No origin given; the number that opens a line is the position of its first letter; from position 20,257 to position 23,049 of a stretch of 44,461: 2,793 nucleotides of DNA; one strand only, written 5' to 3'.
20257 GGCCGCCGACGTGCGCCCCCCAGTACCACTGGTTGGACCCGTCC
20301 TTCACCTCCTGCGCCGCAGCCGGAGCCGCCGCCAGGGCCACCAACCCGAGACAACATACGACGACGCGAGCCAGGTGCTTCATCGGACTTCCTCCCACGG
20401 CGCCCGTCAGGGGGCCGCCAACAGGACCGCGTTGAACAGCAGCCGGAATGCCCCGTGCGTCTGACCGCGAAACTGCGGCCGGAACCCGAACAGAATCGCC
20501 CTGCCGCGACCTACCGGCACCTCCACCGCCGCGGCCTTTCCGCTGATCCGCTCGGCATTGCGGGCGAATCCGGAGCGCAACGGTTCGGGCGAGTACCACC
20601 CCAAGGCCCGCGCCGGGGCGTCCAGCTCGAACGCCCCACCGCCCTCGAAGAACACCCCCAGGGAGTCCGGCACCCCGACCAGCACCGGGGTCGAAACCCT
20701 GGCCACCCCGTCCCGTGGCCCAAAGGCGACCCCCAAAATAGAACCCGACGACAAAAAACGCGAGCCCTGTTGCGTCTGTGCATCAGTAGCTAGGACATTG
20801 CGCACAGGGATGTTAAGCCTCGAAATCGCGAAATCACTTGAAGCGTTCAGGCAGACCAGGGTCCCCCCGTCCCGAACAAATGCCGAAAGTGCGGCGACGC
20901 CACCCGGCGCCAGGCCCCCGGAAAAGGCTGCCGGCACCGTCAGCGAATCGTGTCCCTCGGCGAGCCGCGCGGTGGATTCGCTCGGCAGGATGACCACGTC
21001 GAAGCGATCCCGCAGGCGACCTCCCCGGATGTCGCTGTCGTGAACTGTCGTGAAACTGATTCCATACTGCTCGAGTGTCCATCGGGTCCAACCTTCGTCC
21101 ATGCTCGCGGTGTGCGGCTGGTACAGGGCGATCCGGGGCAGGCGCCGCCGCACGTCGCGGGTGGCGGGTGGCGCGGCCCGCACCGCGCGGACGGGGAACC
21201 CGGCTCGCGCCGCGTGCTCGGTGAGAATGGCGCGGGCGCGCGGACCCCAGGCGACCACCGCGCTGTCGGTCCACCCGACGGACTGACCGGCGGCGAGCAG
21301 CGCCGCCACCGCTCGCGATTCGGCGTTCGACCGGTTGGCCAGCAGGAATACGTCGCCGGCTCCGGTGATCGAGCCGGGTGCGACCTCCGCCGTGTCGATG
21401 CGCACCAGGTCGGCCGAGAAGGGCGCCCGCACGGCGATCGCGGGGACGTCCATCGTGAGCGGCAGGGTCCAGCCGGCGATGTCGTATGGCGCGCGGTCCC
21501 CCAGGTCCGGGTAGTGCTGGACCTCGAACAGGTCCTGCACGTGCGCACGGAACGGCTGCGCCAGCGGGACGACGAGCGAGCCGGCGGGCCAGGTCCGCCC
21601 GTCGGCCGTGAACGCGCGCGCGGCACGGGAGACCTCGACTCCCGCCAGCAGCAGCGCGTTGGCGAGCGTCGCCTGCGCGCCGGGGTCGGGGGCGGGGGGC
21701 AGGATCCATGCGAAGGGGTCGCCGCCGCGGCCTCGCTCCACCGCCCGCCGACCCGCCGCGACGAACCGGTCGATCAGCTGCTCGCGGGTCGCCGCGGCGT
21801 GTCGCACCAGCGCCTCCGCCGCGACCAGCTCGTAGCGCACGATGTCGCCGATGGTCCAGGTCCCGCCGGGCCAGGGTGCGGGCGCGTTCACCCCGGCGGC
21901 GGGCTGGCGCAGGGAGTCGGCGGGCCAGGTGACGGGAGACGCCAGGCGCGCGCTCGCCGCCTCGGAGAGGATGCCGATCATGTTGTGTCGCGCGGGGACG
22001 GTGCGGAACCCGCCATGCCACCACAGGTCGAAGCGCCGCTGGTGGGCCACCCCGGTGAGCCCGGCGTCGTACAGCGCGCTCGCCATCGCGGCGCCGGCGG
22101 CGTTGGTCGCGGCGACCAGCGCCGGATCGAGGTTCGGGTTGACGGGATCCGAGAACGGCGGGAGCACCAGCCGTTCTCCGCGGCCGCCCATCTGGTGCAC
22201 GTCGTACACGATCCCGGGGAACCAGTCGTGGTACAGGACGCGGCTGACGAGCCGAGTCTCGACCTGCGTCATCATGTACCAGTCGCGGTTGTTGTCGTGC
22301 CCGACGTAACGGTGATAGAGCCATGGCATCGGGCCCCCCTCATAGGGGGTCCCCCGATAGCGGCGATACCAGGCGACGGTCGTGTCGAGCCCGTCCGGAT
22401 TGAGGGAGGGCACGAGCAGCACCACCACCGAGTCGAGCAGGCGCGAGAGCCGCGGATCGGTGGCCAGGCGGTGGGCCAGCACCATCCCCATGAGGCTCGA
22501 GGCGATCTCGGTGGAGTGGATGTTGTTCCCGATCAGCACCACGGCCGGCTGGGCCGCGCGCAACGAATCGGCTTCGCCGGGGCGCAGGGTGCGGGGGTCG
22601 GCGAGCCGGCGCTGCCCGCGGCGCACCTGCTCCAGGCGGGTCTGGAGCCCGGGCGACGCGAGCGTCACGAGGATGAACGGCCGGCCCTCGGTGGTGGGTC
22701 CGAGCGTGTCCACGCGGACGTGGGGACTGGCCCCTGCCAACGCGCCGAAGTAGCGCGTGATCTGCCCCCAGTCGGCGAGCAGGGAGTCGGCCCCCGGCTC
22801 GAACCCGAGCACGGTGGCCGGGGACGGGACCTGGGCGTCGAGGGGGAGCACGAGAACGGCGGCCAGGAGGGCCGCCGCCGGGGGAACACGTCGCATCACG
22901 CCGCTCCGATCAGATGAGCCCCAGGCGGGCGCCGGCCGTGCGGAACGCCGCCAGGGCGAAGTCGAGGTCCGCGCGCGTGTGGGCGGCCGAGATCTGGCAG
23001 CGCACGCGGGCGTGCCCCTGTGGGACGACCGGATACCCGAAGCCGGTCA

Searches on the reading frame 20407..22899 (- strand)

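Call 15: search_protein_families(library=pfam, proteins=[window:20407-22899:-], max_evalue=0.001)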
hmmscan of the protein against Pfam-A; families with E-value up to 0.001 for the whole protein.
window:20407-22899:- (830 aa): 1 family
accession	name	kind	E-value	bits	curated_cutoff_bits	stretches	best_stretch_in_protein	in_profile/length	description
PF00246.29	Peptidase_M14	-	2e-14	54.3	21.6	1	48-207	2-133/286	Zinc carboxypeptidase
